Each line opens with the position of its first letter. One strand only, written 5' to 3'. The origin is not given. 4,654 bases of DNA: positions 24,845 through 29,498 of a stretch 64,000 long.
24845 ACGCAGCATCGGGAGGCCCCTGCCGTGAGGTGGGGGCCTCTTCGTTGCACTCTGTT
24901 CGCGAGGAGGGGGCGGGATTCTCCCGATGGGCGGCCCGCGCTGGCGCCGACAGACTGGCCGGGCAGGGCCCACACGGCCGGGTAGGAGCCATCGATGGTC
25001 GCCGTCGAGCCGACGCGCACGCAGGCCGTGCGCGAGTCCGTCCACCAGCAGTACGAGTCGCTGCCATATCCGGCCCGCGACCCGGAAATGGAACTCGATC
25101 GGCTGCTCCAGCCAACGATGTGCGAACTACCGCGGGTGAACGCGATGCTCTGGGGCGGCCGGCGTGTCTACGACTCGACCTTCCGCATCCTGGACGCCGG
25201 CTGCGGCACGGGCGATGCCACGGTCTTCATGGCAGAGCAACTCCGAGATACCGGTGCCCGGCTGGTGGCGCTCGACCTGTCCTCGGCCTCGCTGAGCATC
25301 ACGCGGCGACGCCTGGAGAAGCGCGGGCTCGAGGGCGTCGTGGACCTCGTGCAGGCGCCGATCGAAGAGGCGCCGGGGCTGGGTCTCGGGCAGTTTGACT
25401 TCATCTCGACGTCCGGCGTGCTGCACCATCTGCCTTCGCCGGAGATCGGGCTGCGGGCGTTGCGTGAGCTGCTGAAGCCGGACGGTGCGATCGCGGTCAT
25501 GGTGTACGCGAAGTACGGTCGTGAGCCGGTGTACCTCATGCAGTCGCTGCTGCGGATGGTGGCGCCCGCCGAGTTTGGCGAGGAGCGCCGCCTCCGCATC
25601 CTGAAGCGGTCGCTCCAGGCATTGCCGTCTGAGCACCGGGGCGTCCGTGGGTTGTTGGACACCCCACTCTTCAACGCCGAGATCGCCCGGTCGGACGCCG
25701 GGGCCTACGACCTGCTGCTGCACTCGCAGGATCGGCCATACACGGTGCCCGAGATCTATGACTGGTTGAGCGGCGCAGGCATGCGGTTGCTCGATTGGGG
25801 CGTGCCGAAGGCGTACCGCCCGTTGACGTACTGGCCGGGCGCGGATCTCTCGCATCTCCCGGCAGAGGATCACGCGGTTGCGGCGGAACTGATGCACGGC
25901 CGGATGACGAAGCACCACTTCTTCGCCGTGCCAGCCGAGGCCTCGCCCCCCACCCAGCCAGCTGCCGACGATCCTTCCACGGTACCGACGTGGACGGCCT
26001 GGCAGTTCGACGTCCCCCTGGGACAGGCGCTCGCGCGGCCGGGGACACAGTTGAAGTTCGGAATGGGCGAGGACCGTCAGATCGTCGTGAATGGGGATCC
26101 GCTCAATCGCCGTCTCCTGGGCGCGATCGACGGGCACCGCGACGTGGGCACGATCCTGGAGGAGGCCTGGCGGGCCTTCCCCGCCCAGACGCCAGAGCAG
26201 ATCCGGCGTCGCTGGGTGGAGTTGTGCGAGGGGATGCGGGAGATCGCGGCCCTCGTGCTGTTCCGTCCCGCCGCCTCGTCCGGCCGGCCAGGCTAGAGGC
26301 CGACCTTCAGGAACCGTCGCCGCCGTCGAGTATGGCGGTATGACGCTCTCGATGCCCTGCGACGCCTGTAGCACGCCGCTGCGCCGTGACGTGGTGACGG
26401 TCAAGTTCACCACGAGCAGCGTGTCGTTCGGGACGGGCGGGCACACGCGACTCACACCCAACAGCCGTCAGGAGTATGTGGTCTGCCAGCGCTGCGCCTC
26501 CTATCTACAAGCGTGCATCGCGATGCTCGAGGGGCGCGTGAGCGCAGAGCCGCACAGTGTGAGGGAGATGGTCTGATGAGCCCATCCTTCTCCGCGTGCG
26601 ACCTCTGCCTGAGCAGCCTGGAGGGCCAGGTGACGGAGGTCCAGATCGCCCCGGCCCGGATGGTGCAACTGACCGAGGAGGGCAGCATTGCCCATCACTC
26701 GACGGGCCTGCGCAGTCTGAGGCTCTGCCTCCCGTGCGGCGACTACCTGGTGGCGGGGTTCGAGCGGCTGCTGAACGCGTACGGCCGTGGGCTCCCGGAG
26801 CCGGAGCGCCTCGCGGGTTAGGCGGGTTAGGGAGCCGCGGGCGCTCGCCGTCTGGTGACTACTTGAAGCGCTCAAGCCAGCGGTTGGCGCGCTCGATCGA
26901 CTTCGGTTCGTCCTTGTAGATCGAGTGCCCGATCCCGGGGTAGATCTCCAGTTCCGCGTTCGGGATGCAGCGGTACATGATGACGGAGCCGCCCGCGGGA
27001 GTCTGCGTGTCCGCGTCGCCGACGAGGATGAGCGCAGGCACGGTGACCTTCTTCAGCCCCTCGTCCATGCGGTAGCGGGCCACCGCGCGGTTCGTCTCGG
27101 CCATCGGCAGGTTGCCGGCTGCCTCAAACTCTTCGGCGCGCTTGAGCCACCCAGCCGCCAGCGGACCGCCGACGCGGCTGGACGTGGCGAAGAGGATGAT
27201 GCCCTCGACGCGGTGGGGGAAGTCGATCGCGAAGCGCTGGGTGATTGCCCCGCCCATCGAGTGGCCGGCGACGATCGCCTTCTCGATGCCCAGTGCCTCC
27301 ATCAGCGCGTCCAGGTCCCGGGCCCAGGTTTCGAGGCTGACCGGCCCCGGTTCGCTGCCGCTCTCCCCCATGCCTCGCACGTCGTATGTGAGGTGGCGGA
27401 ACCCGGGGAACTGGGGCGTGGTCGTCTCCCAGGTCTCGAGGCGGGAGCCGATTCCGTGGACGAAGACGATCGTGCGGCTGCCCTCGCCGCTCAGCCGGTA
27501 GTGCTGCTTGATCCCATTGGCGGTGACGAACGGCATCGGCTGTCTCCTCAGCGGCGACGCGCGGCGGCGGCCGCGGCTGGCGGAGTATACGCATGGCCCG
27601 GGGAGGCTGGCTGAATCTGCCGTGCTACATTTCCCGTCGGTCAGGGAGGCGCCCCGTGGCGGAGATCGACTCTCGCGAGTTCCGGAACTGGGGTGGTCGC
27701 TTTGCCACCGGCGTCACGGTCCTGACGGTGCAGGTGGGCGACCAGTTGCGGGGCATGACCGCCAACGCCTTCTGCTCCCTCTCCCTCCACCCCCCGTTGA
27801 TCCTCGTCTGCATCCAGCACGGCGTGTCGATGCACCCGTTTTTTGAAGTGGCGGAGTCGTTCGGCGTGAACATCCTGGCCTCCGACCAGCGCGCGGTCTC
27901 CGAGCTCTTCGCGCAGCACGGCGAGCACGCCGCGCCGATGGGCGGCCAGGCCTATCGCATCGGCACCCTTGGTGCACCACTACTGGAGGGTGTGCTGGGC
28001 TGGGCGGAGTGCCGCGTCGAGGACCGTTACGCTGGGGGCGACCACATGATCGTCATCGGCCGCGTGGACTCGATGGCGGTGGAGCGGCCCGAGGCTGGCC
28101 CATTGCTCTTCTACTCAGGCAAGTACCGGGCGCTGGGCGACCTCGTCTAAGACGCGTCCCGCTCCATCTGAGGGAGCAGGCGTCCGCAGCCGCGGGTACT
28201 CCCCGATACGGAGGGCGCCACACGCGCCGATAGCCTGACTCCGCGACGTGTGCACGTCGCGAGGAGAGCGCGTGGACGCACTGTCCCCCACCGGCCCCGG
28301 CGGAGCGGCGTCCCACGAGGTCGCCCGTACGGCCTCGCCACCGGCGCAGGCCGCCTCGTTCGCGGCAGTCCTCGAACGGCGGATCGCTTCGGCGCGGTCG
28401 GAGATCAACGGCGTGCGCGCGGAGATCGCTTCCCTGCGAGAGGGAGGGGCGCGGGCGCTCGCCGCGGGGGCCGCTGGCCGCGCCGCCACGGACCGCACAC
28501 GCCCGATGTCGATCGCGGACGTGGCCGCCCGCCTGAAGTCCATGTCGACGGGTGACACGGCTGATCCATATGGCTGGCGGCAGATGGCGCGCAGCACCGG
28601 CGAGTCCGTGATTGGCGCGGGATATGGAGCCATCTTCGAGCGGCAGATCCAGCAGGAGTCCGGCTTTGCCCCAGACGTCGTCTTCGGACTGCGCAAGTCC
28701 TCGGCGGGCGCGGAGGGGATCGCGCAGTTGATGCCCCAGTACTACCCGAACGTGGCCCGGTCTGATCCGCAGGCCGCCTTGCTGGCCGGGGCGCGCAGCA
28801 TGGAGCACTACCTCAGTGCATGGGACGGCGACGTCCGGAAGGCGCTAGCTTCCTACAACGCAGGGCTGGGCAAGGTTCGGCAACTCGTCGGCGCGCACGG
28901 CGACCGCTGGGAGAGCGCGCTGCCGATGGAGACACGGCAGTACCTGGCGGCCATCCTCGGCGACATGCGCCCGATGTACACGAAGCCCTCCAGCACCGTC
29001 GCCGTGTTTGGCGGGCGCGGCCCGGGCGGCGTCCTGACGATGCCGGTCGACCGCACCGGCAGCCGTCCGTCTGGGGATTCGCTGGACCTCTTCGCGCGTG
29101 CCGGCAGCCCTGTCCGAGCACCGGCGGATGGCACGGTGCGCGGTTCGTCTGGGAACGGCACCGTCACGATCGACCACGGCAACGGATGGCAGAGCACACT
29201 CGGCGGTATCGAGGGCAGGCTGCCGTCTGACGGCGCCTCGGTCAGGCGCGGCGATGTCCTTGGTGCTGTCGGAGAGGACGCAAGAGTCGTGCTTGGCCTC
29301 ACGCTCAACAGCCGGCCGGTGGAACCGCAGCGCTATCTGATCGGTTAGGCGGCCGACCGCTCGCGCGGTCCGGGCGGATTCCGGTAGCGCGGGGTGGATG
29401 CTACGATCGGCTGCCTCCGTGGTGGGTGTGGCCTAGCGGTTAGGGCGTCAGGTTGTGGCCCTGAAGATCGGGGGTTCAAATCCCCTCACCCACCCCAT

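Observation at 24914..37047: Recurrent 13-bp motif at a fixed distance from sigma28-like -10 elements: candidate binding site of an undescribed flagellar regulator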

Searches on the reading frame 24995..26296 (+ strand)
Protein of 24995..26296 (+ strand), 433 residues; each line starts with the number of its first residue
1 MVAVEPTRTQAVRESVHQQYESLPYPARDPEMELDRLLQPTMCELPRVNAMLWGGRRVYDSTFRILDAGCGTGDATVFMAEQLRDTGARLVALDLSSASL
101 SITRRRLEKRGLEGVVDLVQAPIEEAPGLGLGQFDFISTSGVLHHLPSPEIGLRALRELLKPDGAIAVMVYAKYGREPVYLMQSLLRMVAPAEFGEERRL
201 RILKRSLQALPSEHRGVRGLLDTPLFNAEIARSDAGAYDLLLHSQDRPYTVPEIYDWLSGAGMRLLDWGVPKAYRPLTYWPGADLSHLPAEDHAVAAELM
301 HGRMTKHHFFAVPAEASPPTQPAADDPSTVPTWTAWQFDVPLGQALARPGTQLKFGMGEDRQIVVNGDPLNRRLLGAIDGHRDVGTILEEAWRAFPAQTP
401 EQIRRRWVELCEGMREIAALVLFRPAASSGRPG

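Call 5: search_protein_families(library=pfam, proteins=[window:24995-26296:+])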
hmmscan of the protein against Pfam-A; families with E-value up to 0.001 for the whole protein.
window:24995-26296:+ (433 aa): 7 families
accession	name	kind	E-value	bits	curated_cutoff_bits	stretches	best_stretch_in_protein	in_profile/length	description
PF08242.18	Methyltransf_12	-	8.6e-18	65.3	30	1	66-165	1-97/98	Methyltransferase domain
PF13649.12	Methyltransf_25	-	4.5e-17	63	27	1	65-164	1-97/97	Methyltransferase domain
PF08241.18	Methyltransf_11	-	8.4e-17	62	21.2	1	66-167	1-94/95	Methyltransferase domain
PF13847.12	Methyltransf_31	-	1.5e-16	60.9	27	1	63-169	5-110/145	Methyltransferase domain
PF13489.12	Methyltransf_23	-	5.4e-14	52.7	27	1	64-183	25-131/164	Methyltransferase domain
PF01209.24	Ubie_methyltran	-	1.4e-10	41.4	20.1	1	64-173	50-156/233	ubiE/COQ5 methyltransferase family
PF13578.12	Methyltransf_24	-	2.4e-05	25.6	26.3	1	68-167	3-101/105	Methyltransferase domain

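Call 75: search_protein_families(library=ncbifam, max_evalue=0.01, proteins=[window:24995-26296:+])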
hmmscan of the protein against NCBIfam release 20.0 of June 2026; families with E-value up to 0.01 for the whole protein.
window:24995-26296:+ (433 aa): 36 families (the best 25 are shown)
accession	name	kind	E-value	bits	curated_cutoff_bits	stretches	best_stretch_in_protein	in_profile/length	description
NF043040.1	corrin_prot_MT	hypoth_equivalog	5.6e-14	52.1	180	1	61-170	41-149/216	corrinoid protein-associated methyltransferase CpaM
NF001244.0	PRK00216.1-5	equivalog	2.2e-11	43.5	216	1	64-224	51-214/236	bifunctional demethylmenaquinone methyltransferase/2-methoxy-6-polyprenyl-1,4-benzoquinol methylase UbiE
NF001240.0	PRK00216.1-1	equivalog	5.1e-11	42.1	378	1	63-178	65-178/251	bifunctional demethylmenaquinone methyltransferase/2-methoxy-6-polyprenyl-1,4-benzoquinol methylase UbiE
NF008264.0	PRK11036.1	equivalog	1.2e-10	41.3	366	1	60-175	43-154/261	tRNA uridine 5-oxyacetic acid(34) methyltransferase CmoM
NF045667.1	MTase_DVU1556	equivalog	2.8e-09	36.8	155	1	62-168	23-119/213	DVU_1556 family methyltransferase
TIGR01983.1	UbiG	equivalog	3.2e-09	36.4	102.95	1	62-168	50-151/228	bifunctional 2-polyprenyl-6-hydroxyphenol methylase/3-demethylubiquinol 3-O-methyltransferase UbiG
TIGR02021.1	BchM-ChlM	equivalog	7e-09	35.4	158.9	1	62-160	55-144/218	magnesium protoporphyrin IX methyltransferase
TIGR01934.1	MenG_MenH_UbiE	subfamily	3e-08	33.3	158.35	1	62-182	40-155/223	ubiquinone/menaquinone biosynthesis methyltransferase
TIGR02072.1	BioC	equivalog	5.6e-08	32.9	184.95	1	63-170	36-134/244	malonyl-ACP O-methyltransferase BioC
NF052510.1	methyltran_MpqE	exception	6.1e-08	32.3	335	1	63-172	48-155/234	methyl-plastoquinone biosynthesis methyltransferase MpqE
NF001242.0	PRK00216.1-3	equivalog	1.2e-07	31.4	351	1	60-173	69-180/258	bifunctional demethylmenaquinone methyltransferase/2-methoxy-6-polyprenyl-1,4-benzoquinol methylase UbiE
NF001243.0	PRK00216.1-4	equivalog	3e-07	30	235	1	64-169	50-152/237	demethylmenaquinone methyltransferase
TIGR02752.1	MenG_heptapren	equivalog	8.4e-07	28.7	419.85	1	64-169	48-150/231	demethylmenaquinone methyltransferase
NF004851.0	PRK06202.1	equivalog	2.4e-06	27.2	243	1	19-151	13-147/237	hypothetical protein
NF053511.1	tRNA_U34_MnmM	equivalog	6.4e-06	25.8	135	1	64-121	20-76/183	tRNA 5-(aminomethyl)-2-thiouridylate-methyltransferase MnmM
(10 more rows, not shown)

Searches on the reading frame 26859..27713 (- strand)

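Call 5: search_protein_families(library=pfam, proteins=[window:26859-27713:-])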
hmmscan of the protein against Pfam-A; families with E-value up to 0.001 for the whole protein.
window:26859-27713:- (284 aa): 5 families
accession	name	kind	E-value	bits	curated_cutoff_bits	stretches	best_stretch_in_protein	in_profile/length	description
PF00561.26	Abhydrolase_1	-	1.6e-23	84.1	25.8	1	81-177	2-102/245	alpha/beta hydrolase fold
PF12146.15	Hydrolase_4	-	4.6e-23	82.2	27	2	80-192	5-125/239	Serine aminopeptidase, S33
PF12697.13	Abhydrolase_6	-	3e-16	61.2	26.3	1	82-227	1-169/217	Alpha/beta hydrolase family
PF03096.20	Ndr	-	1.6e-07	30.8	23.3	1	126-181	81-136/283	Ndr family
PF12695.13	Abhydrolase_5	-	2.6e-06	27.7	27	1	138-177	51-89/164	Alpha/beta hydrolase family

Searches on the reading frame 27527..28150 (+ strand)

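Call 5: search_protein_families(library=pfam, proteins=[window:27527-28150:+])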
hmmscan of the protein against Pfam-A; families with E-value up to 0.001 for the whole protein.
window:27527-28150:+ (207 aa): 1 family
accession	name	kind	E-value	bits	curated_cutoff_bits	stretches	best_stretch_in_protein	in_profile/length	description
PF01613.24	Flavin_Reduct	-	5.9e-39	134.1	27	1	57-203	2-152/153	Flavin reductase like domain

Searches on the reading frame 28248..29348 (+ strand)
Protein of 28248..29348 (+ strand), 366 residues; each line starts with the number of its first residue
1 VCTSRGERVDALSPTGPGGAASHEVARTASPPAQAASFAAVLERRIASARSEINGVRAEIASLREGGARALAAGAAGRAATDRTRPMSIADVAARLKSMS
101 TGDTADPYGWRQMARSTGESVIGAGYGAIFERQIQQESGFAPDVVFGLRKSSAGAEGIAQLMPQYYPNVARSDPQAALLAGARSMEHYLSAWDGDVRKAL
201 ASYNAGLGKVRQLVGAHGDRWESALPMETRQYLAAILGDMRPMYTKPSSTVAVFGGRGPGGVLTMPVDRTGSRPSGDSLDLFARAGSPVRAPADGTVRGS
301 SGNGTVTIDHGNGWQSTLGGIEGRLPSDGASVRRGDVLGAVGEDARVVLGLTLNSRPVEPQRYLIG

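Call 5: search_protein_families(library=pfam, proteins=[window:28248-29348:+])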
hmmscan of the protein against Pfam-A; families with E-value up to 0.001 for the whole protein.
window:28248-29348:+ (366 aa): 2 families
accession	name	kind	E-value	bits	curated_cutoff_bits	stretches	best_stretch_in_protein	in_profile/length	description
PF01464.25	SLT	-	3.1e-12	46.5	21.3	1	134-218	21-109/117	Transglycosylase SLT domain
PF01551.29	Peptidase_M23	-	2.9e-10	40.7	28.7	1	278-345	5-76/96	Peptidase family M23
